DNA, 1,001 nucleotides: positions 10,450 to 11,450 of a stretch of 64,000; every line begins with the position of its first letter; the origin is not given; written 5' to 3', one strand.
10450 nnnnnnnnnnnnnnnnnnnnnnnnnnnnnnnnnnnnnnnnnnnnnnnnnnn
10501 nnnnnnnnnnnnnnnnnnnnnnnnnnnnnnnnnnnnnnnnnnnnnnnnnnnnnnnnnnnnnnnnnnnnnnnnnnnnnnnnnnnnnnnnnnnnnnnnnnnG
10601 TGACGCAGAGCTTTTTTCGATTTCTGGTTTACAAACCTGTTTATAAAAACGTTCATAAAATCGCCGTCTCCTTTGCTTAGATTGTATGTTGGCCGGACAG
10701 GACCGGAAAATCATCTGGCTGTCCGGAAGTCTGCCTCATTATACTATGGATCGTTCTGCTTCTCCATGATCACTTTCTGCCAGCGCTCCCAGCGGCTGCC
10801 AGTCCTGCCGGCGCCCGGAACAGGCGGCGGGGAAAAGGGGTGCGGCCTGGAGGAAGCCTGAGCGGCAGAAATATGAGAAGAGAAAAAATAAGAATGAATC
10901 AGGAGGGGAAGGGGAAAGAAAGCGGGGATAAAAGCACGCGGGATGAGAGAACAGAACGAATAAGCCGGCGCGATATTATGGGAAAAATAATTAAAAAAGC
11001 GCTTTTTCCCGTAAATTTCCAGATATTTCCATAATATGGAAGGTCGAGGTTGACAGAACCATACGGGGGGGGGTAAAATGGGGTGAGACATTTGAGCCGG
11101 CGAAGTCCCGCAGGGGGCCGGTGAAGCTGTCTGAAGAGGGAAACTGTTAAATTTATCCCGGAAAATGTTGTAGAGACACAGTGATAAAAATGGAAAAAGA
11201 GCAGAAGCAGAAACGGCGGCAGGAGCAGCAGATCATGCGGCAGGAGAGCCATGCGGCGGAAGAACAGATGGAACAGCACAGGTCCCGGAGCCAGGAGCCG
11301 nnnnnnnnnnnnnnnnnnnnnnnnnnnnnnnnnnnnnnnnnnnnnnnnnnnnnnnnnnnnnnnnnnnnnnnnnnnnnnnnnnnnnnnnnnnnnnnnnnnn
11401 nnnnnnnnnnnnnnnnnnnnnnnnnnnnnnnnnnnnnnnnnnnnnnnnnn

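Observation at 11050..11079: G9 homopolymer inside the -35/-10 spacer: likely phase-variable switch for the RiPP module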

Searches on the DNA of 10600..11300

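Call 51: search_rna_families(source=window, start=10600, end=11300, threshold=evalue, max_evalue=1)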
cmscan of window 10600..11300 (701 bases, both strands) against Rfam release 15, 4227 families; matches with E-value up to 1: 0.
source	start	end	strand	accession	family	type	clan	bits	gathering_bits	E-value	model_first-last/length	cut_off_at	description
